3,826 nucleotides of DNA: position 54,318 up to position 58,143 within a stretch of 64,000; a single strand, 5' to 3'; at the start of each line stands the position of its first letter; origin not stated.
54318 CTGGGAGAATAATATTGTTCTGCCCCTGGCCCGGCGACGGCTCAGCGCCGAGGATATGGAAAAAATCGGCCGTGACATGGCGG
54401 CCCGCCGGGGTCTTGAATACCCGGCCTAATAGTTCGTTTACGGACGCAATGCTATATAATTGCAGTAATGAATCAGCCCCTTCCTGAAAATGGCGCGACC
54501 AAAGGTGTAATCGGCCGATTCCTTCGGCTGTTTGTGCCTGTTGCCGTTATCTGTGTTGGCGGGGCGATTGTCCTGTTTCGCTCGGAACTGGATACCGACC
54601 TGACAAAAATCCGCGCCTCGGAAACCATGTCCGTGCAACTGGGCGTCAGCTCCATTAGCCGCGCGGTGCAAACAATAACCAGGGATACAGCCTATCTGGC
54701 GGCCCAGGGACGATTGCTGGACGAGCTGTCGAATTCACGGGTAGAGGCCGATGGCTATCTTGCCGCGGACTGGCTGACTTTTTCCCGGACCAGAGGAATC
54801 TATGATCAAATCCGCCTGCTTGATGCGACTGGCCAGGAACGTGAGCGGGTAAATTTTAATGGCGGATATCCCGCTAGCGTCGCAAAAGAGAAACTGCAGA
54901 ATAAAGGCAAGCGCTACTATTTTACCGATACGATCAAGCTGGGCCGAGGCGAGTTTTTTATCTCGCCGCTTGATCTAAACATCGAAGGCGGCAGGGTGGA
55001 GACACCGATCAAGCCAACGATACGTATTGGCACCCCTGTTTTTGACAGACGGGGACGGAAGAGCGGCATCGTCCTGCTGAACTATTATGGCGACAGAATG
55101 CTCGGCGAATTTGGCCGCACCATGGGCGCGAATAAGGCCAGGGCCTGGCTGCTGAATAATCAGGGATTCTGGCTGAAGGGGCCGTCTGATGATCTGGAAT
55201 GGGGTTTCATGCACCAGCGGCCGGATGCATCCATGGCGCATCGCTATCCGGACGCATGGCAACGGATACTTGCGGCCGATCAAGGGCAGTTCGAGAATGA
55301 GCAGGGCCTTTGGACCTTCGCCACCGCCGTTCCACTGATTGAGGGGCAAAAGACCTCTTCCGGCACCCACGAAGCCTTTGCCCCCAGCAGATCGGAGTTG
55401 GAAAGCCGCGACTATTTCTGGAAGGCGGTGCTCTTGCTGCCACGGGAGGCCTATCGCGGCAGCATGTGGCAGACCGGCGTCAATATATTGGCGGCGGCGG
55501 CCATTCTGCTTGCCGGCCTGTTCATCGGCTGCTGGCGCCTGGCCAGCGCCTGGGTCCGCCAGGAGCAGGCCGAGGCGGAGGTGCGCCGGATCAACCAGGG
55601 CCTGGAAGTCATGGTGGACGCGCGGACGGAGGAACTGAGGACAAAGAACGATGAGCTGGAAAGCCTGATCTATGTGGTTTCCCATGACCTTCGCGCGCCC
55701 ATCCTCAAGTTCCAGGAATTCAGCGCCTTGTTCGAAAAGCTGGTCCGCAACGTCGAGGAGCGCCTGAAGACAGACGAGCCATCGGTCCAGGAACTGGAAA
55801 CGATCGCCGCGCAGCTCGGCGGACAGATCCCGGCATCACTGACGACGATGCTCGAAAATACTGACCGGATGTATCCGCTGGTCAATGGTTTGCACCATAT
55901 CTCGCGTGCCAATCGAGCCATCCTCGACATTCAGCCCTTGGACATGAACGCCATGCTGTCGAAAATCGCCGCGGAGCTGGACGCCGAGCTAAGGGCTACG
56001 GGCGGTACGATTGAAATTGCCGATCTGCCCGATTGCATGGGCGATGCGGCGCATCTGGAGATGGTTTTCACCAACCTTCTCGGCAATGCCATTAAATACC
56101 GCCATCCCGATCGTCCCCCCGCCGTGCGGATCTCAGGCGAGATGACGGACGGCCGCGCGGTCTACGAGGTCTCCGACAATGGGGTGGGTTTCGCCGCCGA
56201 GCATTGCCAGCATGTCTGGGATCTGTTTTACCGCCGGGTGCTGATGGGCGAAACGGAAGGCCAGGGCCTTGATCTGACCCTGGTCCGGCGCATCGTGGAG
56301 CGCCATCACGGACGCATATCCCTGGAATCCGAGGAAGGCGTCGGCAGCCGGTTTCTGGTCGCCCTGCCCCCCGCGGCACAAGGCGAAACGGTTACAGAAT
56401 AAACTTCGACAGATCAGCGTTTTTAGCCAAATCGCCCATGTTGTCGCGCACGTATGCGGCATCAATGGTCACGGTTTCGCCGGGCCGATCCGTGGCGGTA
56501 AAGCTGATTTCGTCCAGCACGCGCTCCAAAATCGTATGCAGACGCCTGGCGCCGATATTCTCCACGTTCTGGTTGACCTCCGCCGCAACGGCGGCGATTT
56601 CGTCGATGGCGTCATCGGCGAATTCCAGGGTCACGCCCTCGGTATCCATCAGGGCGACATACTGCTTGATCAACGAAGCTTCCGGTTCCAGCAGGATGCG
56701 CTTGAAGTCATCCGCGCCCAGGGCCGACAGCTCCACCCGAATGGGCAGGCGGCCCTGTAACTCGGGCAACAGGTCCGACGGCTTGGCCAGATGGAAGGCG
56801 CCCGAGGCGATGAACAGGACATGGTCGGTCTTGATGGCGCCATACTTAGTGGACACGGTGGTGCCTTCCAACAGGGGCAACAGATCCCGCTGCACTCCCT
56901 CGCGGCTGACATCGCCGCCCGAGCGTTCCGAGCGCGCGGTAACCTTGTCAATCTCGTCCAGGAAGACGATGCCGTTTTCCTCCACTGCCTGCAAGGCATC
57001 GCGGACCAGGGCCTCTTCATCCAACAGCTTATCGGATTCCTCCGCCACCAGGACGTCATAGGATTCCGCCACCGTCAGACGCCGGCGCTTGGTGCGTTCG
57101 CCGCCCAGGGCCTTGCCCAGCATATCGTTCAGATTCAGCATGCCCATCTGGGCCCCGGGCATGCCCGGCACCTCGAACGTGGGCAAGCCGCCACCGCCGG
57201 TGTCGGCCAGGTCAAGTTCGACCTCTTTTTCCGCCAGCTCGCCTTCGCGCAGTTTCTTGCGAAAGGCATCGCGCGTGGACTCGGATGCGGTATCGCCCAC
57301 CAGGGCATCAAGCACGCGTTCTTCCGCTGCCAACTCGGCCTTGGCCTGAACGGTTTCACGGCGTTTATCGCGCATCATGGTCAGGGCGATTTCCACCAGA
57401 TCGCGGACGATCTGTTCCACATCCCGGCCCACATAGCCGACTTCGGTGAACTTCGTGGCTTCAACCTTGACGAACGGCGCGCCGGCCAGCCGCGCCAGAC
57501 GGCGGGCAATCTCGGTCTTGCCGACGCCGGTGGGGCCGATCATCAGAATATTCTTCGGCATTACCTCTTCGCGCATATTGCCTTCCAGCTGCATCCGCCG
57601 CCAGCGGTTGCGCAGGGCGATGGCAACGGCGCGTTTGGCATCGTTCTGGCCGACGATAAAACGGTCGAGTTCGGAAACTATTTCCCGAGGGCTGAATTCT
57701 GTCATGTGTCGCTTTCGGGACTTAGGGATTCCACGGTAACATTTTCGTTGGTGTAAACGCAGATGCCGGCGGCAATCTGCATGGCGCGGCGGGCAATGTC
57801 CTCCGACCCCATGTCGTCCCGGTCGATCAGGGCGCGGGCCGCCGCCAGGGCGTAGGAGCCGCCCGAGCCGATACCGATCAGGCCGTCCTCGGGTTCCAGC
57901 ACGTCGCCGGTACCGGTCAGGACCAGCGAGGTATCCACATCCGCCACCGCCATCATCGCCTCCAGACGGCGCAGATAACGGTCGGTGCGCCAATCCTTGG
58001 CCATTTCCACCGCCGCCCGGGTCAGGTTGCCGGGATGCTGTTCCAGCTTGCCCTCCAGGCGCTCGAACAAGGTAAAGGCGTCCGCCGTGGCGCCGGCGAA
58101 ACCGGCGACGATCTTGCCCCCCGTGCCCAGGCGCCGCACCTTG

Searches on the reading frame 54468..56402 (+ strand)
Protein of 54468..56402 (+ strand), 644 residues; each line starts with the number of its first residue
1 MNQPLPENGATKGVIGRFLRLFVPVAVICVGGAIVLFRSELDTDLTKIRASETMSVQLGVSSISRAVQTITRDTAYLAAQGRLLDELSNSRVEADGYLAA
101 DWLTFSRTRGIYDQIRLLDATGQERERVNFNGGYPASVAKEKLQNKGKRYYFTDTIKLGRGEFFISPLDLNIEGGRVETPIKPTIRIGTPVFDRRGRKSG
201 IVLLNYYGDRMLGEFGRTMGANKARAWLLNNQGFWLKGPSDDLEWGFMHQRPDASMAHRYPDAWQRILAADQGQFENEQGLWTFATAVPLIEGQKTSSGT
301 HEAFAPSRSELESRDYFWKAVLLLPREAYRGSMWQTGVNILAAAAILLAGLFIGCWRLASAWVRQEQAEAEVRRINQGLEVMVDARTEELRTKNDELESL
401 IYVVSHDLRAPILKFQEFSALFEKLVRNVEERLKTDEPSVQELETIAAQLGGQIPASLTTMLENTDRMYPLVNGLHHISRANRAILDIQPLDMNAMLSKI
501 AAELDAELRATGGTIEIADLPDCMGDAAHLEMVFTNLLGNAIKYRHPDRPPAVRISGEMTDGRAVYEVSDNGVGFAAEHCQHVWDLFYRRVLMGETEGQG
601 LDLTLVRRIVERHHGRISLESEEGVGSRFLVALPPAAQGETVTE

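Call 67: search_protein_families(library=pfam, proteins=[window:54468-56402:+])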
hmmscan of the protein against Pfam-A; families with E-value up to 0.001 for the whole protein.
window:54468-56402:+ (644 aa): 2 families
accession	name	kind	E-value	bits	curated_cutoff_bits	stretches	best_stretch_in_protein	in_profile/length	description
PF02518.31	HATPase_c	-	1.6e-21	77.3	26.4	1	525-635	1-109/111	Histidine kinase-, DNA gyrase B-, and HSP90-like ATPase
PF21623.3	HK_sensor_dom_bact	-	7.3e-21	74.9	27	1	76-286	31-240/253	Bacterial histidine kinase, sensor domain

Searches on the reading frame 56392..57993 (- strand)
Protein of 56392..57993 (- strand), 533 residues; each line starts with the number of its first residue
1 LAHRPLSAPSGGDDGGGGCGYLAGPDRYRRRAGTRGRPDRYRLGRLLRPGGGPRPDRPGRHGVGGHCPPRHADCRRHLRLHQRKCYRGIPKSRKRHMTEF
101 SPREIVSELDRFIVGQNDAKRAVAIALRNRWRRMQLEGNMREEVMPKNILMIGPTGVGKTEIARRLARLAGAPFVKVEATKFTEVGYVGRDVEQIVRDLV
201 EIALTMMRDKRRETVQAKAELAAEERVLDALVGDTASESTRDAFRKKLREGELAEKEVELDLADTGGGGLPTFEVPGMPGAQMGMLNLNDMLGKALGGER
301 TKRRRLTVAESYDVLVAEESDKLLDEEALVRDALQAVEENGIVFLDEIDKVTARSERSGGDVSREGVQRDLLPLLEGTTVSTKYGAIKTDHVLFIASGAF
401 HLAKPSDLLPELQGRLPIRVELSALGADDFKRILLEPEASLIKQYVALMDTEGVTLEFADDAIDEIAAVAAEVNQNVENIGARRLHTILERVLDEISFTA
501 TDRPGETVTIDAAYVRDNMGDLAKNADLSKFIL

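Call 67: search_protein_families(library=pfam, proteins=[window:56392-57993:-])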
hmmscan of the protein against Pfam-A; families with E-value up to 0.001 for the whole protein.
window:56392-57993:- (533 aa): 10 families
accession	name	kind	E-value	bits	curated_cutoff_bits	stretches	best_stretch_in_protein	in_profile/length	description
PF07724.20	AAA_2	-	5e-32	111.7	27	2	283-419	14-166/166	AAA domain (Cdc48 subfamily)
PF00004.35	AAA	-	1.6e-17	64.6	21.2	2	324-422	40-129/131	ATPase family associated with various cellular activities (AAA)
PF07728.20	AAA_5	-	8.3e-08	32.8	22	1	148-184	1-38/139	AAA domain (dynein-related subfamily)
PF13191.12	AAA_16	-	1.4e-05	26.1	32.6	1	145-250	23-126/167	AAA ATPase domain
PF13401.12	AAA_22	-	2.7e-05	24.9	27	1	148-197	7-59/130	AAA domain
PF13521.12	AAA_28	-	4.4e-05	24.2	27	1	149-219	2-73/164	AAA domain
PF00493.29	MCM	-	4.8e-05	23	23.3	0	104-174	17-86/224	MCM P-loop domain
PF01078.27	Mg_chelatase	-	0.00017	21.5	20.3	0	148-180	24-55/207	Magnesium chelatase, subunit ChlI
PF05496.18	RuvB_N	-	0.00028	21.1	27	0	114-180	10-67/159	Holliday junction DNA helicase RuvB P-loop domain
PF13238.12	AAA_18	-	0.00084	20.2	29.4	0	149-238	1-87/128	AAA domain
